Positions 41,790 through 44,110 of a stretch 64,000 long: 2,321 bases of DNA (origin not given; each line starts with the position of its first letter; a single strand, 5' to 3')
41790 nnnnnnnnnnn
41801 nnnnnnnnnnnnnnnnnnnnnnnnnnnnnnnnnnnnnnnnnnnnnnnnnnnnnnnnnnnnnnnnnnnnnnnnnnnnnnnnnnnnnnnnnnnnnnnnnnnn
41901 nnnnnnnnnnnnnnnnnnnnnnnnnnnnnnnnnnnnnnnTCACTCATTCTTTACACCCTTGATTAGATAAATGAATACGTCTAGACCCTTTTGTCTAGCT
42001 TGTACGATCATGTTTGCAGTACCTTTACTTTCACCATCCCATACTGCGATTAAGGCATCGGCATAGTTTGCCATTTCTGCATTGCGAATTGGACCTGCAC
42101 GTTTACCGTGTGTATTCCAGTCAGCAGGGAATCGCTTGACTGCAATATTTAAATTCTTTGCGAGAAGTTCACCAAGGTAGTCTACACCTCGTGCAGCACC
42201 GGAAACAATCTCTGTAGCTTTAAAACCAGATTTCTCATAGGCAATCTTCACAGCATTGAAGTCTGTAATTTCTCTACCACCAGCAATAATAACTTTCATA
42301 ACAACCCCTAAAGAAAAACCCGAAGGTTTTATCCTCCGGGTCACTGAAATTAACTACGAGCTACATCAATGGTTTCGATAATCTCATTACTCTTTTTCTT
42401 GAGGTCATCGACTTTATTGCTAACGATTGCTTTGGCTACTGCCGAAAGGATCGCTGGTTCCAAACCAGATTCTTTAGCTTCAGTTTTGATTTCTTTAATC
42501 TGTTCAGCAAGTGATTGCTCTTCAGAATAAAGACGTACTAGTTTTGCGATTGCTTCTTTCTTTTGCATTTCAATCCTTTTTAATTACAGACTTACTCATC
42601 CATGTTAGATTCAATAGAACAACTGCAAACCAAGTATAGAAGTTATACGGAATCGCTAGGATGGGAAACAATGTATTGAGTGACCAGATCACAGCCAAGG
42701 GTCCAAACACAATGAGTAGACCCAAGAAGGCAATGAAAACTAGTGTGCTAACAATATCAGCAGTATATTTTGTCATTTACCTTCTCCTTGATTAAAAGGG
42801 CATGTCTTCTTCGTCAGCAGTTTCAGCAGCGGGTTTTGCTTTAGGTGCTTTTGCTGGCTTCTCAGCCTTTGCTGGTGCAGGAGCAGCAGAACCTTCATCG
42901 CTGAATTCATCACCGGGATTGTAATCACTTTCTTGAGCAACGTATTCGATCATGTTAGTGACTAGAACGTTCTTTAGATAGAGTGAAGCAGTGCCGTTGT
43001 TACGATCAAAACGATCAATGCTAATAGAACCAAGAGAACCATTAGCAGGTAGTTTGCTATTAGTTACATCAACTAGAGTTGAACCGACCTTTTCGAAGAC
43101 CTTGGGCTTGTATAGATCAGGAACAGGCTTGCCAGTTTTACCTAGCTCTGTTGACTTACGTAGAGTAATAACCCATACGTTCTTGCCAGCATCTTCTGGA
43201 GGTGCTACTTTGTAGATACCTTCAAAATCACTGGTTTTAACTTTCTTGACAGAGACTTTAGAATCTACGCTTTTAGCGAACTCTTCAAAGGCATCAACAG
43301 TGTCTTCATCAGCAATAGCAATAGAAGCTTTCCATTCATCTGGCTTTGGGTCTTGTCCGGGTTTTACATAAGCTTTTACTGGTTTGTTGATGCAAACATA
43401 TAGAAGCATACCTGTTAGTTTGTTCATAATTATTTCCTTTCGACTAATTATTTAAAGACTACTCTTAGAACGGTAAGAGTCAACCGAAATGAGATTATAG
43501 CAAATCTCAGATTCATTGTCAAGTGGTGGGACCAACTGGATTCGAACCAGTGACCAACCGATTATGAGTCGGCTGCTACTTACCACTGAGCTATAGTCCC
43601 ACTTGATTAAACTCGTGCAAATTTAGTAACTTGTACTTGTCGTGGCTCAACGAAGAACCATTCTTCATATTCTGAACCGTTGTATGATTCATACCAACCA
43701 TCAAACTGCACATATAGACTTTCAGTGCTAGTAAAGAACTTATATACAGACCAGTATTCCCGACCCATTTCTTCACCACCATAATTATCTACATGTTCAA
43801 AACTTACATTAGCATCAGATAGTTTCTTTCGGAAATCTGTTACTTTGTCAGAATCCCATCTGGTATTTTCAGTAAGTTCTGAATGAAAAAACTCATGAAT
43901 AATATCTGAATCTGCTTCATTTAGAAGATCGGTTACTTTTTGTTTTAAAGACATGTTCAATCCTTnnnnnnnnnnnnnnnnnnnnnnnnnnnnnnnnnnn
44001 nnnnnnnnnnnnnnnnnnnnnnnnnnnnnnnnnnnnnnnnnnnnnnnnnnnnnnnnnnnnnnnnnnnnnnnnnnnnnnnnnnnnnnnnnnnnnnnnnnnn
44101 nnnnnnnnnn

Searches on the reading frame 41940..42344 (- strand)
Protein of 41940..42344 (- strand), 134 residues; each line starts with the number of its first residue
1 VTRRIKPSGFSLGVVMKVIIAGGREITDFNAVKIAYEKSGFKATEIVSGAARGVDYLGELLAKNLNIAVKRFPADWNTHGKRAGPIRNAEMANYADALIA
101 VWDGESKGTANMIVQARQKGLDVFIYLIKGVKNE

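Call 34: search_protein_families(library=phrogs, proteins=[window:41940-42344:-], max_evalue=0.01)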
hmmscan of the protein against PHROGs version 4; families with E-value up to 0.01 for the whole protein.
window:41940-42344:- (134 aa): 3 families
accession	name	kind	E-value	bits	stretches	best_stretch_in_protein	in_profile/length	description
phrog_289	-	other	1.9e-28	100.6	1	16-132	23-144/500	GTP-binding domain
phrog_11222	-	unknown function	1.1e-10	42.8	1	36-128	188-280/293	-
phrog_16939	-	unknown function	6.2e-07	29.8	1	16-126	1-121/330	-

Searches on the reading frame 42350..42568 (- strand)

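Call 34: search_protein_families(library=phrogs, proteins=[window:42350-42568:-], max_evalue=0.01)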
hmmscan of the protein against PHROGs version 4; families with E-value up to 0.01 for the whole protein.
window:42350-42568:- (72 aa): 3 families
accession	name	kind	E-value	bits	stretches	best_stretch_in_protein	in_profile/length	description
phrog_7029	-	unknown function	8.9e-06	27.1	1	1-61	1-61/78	-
phrog_639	-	transcription regulation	2.7e-05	25.3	1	15-69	33-88/95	transcriptional regulator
phrog_4212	-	unknown function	0.0027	17.9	1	5-54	285-334/353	-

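Call 49: search_protein_families(library=pfam, proteins=[window:42350-42568:-], max_evalue=0.05)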
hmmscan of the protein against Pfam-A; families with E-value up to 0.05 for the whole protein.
window:42350-42568:- (72 aa): 3 families
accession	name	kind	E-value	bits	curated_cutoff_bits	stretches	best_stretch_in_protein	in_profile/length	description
PF10073.14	GapR_DNA-bd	-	1.6e-05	24.8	22.6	1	4-47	6-49/72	GapR-like, DNA-binding domain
PF01845.23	CcdB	-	0.018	15.7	28.6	1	25-69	53-97/101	CcdB protein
PF16137.10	DUF4845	-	0.037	15.3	27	1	9-64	1-57/85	Domain of unknown function (DUF4845)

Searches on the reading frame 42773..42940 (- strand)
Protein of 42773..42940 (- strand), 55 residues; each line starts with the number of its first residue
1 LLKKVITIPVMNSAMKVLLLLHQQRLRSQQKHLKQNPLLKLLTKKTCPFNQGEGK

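Call 34: search_protein_families(library=phrogs, proteins=[window:42773-42940:-], max_evalue=0.01)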
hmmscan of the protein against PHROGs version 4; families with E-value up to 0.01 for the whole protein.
window:42773-42940:- (55 aa): 0 families

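Call 47: search_protein_families(library=pfam, proteins=[window:42773-42940:-], max_evalue=0.05)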
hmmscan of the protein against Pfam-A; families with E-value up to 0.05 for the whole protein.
window:42773-42940:- (55 aa): 1 family
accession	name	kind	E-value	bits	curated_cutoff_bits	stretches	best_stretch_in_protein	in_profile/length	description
PF10036.14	RLL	-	0.044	14.1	24.6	1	9-35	204-230/253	RNA transcription, translation and transport factor protein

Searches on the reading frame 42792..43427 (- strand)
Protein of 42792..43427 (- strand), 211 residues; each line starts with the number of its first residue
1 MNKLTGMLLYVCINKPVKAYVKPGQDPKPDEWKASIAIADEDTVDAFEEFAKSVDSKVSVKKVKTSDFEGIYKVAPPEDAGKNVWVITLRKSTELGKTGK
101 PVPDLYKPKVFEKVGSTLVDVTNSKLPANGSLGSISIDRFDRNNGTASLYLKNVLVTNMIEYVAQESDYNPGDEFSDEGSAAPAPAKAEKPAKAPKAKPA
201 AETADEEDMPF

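Call 34: search_protein_families(library=phrogs, proteins=[window:42792-43427:-], max_evalue=0.01)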
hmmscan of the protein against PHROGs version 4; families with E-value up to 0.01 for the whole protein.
window:42792-43427:- (211 aa): 1 family
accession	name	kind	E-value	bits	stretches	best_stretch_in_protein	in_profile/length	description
phrog_3877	-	unknown function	0.0002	22.1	1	32-91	55-118/285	-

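Call 49: search_protein_families(library=pfam, proteins=[window:42792-43427:-], max_evalue=0.05)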
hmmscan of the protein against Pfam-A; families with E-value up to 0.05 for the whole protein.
window:42792-43427:- (211 aa): 1 family
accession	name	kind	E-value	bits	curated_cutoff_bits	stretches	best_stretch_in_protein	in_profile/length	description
PF00428.24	Ribosomal_60s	-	0.036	15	28.1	1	171-208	47-82/88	60s Acidic ribosomal protein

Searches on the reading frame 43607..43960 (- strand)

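Call 35: search_protein_families(library=phrogs, proteins=[window:43607-43960:-], max_evalue=0.01)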
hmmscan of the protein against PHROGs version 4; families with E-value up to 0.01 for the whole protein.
window:43607-43960:- (117 aa): 2 families
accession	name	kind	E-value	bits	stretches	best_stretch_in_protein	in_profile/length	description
phrog_8206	-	unknown function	3.1e-07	31.6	1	57-115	88-148/151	-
phrog_18295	-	unknown function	0.00048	21.8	1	42-115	31-102/105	-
